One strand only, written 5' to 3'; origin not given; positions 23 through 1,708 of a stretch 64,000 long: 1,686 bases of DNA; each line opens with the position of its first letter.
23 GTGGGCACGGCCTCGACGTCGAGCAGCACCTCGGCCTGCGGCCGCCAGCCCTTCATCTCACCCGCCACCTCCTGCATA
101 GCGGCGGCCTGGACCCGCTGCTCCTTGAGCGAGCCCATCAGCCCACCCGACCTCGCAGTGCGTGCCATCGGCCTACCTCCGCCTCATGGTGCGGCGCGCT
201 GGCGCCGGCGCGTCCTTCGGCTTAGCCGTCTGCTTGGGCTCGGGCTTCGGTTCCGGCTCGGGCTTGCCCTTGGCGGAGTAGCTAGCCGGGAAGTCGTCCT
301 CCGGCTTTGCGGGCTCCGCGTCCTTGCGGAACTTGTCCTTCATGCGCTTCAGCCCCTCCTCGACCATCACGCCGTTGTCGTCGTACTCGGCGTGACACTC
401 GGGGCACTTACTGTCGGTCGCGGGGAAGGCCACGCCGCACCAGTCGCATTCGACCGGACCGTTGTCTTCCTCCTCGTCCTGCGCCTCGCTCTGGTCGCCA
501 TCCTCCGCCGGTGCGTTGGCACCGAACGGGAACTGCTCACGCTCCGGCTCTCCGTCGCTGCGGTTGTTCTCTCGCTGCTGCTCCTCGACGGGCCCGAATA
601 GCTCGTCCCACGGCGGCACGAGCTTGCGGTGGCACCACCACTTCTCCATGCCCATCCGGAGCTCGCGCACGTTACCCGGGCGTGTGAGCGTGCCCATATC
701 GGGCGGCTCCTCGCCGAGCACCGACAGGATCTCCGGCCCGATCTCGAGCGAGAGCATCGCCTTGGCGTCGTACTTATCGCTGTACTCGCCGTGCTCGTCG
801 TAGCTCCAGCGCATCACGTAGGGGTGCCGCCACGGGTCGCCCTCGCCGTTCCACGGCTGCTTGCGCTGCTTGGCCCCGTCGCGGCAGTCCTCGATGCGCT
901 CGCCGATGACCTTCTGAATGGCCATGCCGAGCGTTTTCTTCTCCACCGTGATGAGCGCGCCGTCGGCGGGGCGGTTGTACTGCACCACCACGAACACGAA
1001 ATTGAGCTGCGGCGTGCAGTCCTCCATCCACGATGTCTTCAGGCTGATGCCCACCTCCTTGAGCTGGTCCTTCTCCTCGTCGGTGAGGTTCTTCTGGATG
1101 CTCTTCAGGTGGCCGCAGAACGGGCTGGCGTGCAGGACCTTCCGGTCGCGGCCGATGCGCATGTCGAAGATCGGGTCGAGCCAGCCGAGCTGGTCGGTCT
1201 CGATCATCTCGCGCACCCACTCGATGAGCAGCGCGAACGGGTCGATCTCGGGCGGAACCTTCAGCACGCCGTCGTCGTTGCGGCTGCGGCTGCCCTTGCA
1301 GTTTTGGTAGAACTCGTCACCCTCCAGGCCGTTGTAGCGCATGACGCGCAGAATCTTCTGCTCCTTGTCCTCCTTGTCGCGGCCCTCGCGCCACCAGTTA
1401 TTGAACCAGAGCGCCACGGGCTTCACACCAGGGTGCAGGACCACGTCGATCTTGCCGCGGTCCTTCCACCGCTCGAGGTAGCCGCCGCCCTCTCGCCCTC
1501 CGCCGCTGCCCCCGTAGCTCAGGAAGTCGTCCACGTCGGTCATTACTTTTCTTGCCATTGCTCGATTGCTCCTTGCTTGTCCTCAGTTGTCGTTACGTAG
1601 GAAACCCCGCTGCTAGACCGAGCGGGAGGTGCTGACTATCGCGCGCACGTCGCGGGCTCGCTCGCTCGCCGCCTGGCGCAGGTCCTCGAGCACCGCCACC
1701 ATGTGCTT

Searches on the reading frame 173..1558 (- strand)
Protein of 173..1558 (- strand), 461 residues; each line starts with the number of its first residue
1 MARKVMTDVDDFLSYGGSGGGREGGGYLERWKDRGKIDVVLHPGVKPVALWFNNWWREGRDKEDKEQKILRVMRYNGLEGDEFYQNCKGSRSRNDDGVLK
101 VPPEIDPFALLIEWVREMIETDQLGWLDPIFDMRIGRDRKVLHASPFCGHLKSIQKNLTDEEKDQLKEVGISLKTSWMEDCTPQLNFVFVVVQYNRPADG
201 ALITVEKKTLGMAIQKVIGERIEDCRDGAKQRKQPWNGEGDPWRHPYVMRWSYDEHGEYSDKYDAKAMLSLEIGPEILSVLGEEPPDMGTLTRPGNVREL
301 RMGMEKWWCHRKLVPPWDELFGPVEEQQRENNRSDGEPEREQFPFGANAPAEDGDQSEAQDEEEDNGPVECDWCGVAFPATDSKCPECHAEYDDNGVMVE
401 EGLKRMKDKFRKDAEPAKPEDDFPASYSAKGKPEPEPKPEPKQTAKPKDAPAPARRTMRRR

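Call 30: search_protein_families(library=pfam, max_evalue=0.01, proteins=[window:173-1558:-])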
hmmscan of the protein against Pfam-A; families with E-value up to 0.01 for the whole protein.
window:173-1558:- (461 aa): 0 families

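Call 50: find_encoding_contigs(protein=window:173-1558:-, flank=10000, max_places=6)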
Protein window:173-1558:- (461 aa): 4 contigs read that carry it; 4 places shown.
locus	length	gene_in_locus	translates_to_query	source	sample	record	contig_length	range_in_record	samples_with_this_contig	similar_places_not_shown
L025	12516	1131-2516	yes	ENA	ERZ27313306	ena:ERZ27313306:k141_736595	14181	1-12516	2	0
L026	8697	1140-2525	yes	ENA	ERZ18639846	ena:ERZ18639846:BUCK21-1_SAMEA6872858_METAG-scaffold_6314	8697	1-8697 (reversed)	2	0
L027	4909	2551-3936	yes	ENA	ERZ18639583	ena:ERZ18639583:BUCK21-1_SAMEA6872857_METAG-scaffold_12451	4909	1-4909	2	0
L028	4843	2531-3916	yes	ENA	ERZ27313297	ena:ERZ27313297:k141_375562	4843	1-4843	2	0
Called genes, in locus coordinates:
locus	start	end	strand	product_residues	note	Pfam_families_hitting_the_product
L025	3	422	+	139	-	?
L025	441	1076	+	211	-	-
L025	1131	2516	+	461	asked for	-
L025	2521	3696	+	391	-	PF00154:RecA_N (faint), PF21096:RecA_C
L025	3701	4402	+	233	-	PF00149:Metallophos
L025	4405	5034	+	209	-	-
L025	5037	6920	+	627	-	PF13476:AAA_23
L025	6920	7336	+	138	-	-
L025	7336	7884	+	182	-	PF24608:PDDEXK_15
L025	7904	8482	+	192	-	PF02195:ParB_N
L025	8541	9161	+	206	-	PF25680:Mom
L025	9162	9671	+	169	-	-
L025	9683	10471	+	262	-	-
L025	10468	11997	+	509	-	PF04055:Radical_SAM (weak)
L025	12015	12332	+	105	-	-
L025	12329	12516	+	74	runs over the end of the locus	-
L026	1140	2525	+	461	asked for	-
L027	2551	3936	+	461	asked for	-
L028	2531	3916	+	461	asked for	-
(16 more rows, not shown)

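Call 53: search_protein_families(library=pfam, max_evalue=0.05, proteins=[L025:7904-8482:+, L025:4405-5034:+, L025:6920-7336:+, L025:9162-9671:+, L025:9683-10471:+])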
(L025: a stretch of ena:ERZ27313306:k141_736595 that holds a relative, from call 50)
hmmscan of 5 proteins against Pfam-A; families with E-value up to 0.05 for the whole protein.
L025:7904-8482:+ (192 aa): 3 families
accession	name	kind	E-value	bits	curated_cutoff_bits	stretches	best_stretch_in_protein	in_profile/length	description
PF02195.25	ParB_N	-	4.6e-09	36.6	26.3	1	34-116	4-93/95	ParB N-terminal domain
PF24441.1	DUF7560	-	0.013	15.6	27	1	173-187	2-16/44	Family of unknown function (DUF7560)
PF24460.1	DUF7575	-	0.022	14.6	28.5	1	176-186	3-13/28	Domain of unknown function (DUF7575)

L025:4405-5034:+ (209 aa): 0 families

L025:6920-7336:+ (138 aa): 0 families

L025:9162-9671:+ (169 aa): 0 families

L025:9683-10471:+ (262 aa): 1 family
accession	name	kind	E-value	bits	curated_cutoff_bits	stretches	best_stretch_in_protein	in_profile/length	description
PF02195.25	ParB_N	-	0.0014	19.1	26.3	1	25-107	7-93/95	ParB N-terminal domain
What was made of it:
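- Two proteins with a ParB_N domain are encoded at L025:7904-8482 and L025:9683-10471 (calls 50, 53).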
